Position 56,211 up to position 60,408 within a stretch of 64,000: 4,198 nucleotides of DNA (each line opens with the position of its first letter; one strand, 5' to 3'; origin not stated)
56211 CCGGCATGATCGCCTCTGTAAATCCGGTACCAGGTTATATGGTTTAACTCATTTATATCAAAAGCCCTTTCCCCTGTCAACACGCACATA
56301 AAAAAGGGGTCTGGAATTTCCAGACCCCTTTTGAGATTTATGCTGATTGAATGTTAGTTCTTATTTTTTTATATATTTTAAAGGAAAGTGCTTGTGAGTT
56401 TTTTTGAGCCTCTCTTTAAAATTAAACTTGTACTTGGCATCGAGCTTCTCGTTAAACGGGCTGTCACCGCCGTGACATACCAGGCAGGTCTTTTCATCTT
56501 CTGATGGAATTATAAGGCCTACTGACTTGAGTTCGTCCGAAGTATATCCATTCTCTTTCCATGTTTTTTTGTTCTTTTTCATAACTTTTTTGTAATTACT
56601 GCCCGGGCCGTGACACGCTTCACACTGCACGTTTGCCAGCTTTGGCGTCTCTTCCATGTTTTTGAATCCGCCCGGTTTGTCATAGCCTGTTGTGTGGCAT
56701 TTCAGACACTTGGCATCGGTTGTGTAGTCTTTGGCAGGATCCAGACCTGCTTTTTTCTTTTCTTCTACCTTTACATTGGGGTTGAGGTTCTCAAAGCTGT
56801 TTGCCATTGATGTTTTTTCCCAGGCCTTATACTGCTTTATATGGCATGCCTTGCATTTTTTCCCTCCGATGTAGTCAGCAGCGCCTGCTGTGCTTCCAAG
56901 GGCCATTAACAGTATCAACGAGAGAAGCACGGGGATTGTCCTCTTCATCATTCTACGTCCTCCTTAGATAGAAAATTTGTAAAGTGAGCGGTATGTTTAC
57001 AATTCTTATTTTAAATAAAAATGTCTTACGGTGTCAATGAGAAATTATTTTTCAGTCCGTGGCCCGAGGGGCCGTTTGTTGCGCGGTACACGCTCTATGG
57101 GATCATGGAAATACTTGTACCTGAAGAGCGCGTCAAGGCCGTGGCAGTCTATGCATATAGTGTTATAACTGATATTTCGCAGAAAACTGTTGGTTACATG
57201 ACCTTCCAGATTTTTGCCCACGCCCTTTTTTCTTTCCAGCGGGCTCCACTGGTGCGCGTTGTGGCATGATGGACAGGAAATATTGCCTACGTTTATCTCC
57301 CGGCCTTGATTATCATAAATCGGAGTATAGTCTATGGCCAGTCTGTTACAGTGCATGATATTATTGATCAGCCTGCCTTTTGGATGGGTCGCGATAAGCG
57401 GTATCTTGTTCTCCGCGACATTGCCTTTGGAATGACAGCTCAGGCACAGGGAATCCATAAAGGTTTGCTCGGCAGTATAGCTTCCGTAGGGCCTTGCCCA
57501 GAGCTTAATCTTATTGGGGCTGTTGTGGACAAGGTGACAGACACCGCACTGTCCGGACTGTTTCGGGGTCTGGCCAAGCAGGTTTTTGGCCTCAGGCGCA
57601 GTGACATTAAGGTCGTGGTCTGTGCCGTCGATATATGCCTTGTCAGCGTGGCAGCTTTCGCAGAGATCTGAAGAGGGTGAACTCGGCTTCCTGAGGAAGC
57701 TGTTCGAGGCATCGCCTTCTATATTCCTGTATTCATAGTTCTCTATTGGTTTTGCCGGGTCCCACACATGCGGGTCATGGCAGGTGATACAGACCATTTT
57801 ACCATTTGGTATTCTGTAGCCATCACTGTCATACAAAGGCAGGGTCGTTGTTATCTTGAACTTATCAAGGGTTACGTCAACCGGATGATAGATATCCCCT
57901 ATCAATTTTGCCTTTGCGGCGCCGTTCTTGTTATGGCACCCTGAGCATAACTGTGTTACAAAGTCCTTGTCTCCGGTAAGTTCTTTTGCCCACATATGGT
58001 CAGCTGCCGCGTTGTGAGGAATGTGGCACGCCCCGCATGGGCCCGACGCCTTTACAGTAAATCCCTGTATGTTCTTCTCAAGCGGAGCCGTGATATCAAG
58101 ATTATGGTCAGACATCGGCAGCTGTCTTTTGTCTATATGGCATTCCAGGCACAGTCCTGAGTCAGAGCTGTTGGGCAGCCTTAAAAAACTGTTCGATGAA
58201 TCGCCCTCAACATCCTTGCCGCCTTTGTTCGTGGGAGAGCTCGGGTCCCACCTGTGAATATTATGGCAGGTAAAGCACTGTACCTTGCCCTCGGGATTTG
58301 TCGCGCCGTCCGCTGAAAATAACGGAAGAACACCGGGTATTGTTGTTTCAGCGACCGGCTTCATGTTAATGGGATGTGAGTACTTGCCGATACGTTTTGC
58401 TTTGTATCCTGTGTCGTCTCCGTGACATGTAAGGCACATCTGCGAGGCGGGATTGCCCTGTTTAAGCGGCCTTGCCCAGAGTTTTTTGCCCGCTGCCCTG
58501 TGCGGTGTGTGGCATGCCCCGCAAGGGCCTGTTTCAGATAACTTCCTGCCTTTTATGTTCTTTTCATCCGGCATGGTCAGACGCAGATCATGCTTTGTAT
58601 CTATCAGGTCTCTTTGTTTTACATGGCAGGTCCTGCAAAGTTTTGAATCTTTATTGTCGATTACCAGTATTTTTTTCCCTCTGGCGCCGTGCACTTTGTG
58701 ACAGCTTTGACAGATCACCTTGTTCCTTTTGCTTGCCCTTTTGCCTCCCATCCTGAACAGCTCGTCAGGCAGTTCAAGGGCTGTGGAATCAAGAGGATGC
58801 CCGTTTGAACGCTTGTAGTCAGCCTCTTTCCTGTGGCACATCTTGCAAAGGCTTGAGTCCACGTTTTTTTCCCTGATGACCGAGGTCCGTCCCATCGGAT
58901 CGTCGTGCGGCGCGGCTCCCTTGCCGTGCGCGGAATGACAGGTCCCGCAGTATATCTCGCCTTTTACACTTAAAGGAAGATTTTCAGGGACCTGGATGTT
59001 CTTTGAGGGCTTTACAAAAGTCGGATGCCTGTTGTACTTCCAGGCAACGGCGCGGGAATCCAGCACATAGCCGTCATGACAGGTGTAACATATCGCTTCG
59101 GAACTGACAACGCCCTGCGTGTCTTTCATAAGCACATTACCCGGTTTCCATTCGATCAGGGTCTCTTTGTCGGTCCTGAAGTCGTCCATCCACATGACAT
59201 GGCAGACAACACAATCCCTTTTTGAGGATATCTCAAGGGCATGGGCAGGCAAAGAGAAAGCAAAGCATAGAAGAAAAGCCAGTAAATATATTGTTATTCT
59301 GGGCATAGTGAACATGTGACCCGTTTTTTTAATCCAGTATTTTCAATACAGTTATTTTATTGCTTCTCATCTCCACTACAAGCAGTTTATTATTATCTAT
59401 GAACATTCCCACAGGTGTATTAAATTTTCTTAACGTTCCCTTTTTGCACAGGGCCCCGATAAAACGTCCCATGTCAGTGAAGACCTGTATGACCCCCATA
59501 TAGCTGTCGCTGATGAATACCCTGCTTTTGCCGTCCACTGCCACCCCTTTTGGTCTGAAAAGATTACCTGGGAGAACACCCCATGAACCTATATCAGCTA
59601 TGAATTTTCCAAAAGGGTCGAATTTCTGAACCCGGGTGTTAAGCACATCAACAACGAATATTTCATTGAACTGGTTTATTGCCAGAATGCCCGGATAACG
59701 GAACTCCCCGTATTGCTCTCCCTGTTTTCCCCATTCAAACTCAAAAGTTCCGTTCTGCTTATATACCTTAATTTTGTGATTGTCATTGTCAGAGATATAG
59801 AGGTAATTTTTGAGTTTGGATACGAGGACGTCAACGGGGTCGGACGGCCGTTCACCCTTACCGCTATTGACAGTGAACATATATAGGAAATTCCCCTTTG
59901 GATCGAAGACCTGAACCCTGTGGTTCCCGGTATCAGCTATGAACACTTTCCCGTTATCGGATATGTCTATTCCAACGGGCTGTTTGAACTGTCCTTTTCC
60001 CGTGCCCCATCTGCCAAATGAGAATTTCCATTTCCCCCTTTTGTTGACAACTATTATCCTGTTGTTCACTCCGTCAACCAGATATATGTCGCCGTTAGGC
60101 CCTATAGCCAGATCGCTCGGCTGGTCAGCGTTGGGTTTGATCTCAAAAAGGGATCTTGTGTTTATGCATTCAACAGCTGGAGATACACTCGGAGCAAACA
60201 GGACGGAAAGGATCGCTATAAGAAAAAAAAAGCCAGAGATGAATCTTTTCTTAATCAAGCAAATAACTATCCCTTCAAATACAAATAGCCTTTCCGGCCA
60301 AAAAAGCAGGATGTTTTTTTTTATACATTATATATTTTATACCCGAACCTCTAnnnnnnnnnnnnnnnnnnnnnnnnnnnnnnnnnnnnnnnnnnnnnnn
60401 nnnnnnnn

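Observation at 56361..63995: Seven-gene operon of multiheme cytochromes, a cytochrome b and an NHL beta-propeller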

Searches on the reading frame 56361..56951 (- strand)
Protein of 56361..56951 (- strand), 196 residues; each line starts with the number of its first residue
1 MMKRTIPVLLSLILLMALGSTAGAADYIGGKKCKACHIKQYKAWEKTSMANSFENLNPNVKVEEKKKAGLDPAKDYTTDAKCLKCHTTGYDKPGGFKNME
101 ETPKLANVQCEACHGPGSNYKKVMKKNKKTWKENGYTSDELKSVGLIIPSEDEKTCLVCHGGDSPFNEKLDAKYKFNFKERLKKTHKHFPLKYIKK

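Call 4: search_protein_families(library=pfam, proteins=[window:56361-56951:-], max_evalue=0.01)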
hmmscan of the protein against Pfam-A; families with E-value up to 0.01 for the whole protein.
window:56361-56951:- (196 aa): 9 families
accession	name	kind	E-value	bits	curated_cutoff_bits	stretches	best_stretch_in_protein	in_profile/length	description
PF13435.11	Cytochrome_C554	-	6.3e-27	94.8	20.8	1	32-115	1-84/84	Cytochrome c554 and c-prime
PF14522.11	Cytochrome_C7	-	9.3e-07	29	24.8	1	79-160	13-66/67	Cytochrome c7 and related cytochrome c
PF22113.1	Mtrc-MtrF_II-IV_dom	-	1.1e-06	28.7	30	1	31-120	82-169/176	Outer membrane cytochrome MtrC/MtrF-like, domains II/IV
PF09699.15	Paired_CXXCH_1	-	5.4e-06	26.4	20.6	0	107-128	6-28/41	Doubled CXXCH motif (Paired_CXXCH_1)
PF14537.11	Cytochrom_c3_2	-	1e-05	26.4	25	0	31-88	7-66/79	Cytochrome c3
PF02085.21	Cytochrom_CIII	-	3.8e-05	24.4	22.9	0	106-161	29-83/101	Class III cytochrome C family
PF11845.13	Tll0287-like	-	0.00021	22.2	24.1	0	76-97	97-119/144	Tll0287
PF13442.11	Cytochrome_CBB3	-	0.0008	20.1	27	0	104-132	8-33/68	Cytochrome C oxidase, cbb3-type, subunit III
PF22297.1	PccH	-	0.0087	16.6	24.4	0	105-135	9-39/133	PccH Cytochrome c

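Call 5: search_protein_families(library=ncbifam, proteins=[window:56361-56951:-], max_evalue=0.01)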
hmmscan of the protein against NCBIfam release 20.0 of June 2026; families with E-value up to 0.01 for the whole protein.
window:56361-56951:- (196 aa): 8 families
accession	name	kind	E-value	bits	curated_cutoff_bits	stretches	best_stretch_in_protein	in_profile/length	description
NF043010.1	Cyt554_Nsmonas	equivalog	3.5e-36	124.8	400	1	6-191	5-207/238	cytochrome c-550 CycA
NF041198.1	UshA_like_PCGU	equivalog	1.8e-18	66.4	275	1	23-160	401-508/519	UshA-like (seleno)protein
TIGR03508.1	decahem_SO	subfamily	2.2e-06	27.3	192.2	1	80-162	3-79/258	DmsE family decaheme c-type cytochrome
NF041028.1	decahem_GSU2203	exception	1.8e-05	24.1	325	1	72-130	29-89/317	GSU2203 family decaheme c-type cytochrome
TIGR03153.1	cytochr_NrfH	equivalog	5.3e-05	23.3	134.2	0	78-160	27-109/138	cytochrome c nitrite reductase small subunit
NF040943.1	cytoc3_ExtM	equivalog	0.0003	19.2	800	1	67-135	253-323/599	selenite/tellurite reduction operon c-type cytochrome ExtM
NF008659.0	PRK11659.1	equivalog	0.00084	19.1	184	1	51-163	19-120/188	cytochrome c nitrite reductase pentaheme subunit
TIGR01905.1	paired_CXXCH_1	subfamily_domain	0.0083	16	25.2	0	107-128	6-28/41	doubled CXXCH domain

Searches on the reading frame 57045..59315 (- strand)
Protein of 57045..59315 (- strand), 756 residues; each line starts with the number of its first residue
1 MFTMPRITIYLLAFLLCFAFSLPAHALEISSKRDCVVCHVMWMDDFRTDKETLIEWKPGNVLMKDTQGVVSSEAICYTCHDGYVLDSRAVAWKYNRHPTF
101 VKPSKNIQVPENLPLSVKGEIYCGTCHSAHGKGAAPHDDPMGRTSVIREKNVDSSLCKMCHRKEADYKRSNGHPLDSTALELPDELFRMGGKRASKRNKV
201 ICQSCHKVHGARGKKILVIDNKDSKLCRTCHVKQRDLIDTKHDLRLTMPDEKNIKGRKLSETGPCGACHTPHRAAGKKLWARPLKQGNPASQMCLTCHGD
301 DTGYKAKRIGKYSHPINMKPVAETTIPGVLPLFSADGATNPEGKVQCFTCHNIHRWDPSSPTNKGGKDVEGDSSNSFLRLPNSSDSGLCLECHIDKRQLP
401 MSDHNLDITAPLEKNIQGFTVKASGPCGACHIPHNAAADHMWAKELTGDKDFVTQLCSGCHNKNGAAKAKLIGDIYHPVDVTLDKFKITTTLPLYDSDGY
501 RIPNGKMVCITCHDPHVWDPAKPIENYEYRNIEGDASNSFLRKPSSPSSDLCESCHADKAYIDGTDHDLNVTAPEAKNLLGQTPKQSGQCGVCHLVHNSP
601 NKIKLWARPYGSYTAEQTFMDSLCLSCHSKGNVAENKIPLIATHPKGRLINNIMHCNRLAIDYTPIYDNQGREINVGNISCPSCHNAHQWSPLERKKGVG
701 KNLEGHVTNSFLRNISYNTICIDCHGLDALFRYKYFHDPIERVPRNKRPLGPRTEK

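Call 4: search_protein_families(library=pfam, proteins=[window:57045-59315:-], max_evalue=0.01)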
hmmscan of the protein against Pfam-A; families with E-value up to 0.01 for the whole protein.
window:57045-59315:- (756 aa): 6 families
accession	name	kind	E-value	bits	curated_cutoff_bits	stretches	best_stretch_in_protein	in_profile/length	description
PF09699.15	Paired_CXXCH_1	-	1.1e-35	121.5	20.6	4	202-235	9-40/41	Doubled CXXCH motif (Paired_CXXCH_1)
PF14522.11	Cytochrome_C7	-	1e-24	86.5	24.8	4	225-298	14-66/67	Cytochrome c7 and related cytochrome c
PF22113.1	Mtrc-MtrF_II-IV_dom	-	5.7e-24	85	30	5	453-597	27-166/176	Outer membrane cytochrome MtrC/MtrF-like, domains II/IV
PF14537.11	Cytochrom_c3_2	-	2.9e-17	63.3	25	1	197-298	4-78/79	Cytochrome c3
PF22678.1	Cytochrom_c_NrfB-like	-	7.5e-08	33.2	27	0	681-738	1-53/89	Cytochrome c-type protein NrfB-like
PF02085.21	Cytochrom_CIII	-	0.0032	18.2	22.9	0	424-469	46-90/101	Class III cytochrome C family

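Call 5: search_protein_families(library=ncbifam, proteins=[window:57045-59315:-], max_evalue=0.01)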
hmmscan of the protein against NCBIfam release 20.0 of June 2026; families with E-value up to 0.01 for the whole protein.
window:57045-59315:- (756 aa): 4 families
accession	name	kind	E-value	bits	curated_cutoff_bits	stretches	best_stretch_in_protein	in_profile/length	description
TIGR01905.1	paired_CXXCH_1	subfamily_domain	1.5e-24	85.6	25.2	3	202-233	9-38/41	doubled CXXCH domain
TIGR03508.1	decahem_SO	subfamily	6.8e-19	68.3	192.2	2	196-303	91-179/258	DmsE family decaheme c-type cytochrome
NF041028.1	decahem_GSU2203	exception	2.2e-14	53.4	325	1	196-303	122-212/317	GSU2203 family decaheme c-type cytochrome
NF008659.0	PRK11659.1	equivalog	0.00042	20.1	184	1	198-237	134-173/188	cytochrome c nitrite reductase pentaheme subunit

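Call 18: search_solved_structures(query=window:57045-59315:-, max_evalue=0.01)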
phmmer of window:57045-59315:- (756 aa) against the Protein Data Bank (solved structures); distinct sequences matched with E-value up to 0.01: 2.
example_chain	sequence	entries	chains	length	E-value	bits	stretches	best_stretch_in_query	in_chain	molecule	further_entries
9yuq_N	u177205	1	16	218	1.1e-05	26.9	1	194-233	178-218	Putative multiheme cytochrome c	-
7tfs_A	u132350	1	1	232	0.0031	18.8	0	198-233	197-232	Cytochrome c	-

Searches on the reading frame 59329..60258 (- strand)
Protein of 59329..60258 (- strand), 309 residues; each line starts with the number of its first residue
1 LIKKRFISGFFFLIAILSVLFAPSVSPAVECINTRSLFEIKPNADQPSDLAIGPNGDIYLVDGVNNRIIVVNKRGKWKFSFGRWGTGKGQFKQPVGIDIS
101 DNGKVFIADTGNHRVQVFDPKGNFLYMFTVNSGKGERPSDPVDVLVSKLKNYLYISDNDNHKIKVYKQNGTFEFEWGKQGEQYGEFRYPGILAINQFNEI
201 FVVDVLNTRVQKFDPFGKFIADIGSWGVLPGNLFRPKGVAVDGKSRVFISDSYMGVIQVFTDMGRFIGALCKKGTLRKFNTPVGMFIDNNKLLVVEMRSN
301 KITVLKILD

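Call 4: search_protein_families(library=pfam, proteins=[window:59329-60258:-], max_evalue=0.01)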
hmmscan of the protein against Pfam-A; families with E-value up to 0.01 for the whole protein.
window:59329-60258:- (309 aa): 4 families
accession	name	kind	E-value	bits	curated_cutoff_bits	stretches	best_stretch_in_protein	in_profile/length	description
PF01436.27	NHL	-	5.8e-24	83.3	20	2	91-118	1-28/28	NHL repeat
PF17170.10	DUF5128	-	7.6e-11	42.2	22.9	2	55-126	53-126/321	6-bladed beta-propeller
PF25021.1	TEN_NHL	-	1.3e-08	34.7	27.1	1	93-254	32-162/357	Teneurin NHL domain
PF08450.18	SGL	-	0.0013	18.9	26.3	0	59-127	149-219/246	SMP-30/Gluconolactonase/LRE-like region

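Call 5: search_protein_families(library=ncbifam, proteins=[window:59329-60258:-], max_evalue=0.01)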
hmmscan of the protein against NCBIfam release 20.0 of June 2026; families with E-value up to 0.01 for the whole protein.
window:59329-60258:- (309 aa): 4 families
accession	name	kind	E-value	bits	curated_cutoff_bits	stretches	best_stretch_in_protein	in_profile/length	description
NF035926.1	scyF_NHL_VPEP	equivalog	1.1e-43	149.8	350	3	47-132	201-287/376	scytonemin biosynthesis PEP-CTERM protein ScyF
NF047780.1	LIC12708_fam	subfamily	1.4e-07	30.8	150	1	65-138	155-230/391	LIC_12708 family protein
NF033206.1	ScyE_fam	subfamily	0.0005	19.7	80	0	46-77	141-171/333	ScyD/ScyE family protein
TIGR03866.1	PQQ_ABC_repeats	subfamily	0.0022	17.1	287.3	1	92-165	41-109/310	PQQ-dependent catabolism-associated beta-propeller protein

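Call 19: search_solved_structures(query=window:59329-60258:-, max_evalue=0.01)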
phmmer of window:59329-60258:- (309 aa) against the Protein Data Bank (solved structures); distinct sequences matched with E-value up to 0.01: 50.
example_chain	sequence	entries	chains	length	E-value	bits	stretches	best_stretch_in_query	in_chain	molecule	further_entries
6d69_A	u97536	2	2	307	2.8e-48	167.9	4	80-227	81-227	NHL Repeat Region of D. melanogaster Thin | Thin, isoform D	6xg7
7qrx_A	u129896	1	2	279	5.3e-43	150.6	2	79-251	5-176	E3 ubiquitin-protein ligase TRIM71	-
9jur_A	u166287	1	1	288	5.4e-43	150.6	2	79-251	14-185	E3 ubiquitin-protein ligase TRIM71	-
8j72_A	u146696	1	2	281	5.4e-43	150.6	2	79-251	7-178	E3 ubiquitin-protein ligase TRIM71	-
6fpt_A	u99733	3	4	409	8.2e-43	150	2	79-251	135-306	E3 ubiquitin-protein ligase TRIM71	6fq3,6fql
7qrw_A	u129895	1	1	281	6.8e-33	117.4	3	72-220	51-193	Isoform 4 of Tripartite motif-containing protein 3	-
7qrv_A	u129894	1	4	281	1.1e-32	116.7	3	48-167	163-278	Tripartite motif-containing protein 2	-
7b96_A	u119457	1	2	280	5.2e-32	114.5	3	48-167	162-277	Isoform 2 of Tripartite motif-containing protein 2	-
7b2r_A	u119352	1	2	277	3.1e-31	111.9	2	48-166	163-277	Tripartite motif-containing protein 2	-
1q7f_A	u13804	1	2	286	2.7e-23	85.9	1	73-269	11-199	brain tumor CG10719-PA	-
4zlr_A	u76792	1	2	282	5e-23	85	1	78-267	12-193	Brain tumor protein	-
5ex7_A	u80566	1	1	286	5.1e-23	84.9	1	78-267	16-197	Brain tumor protein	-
7nyq_A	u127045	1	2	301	2e-19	73.1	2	78-133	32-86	Meiotic P26, isoform C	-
7djm_A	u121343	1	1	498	2.2e-14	56.6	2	62-149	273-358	Protein SUPPRESSOR OF QUENCHING 1, chloroplastic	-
7djl_C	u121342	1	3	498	3.4e-14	55.9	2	62-149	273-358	Protein SUPPRESSOR OF QUENCHING 1, chloroplastic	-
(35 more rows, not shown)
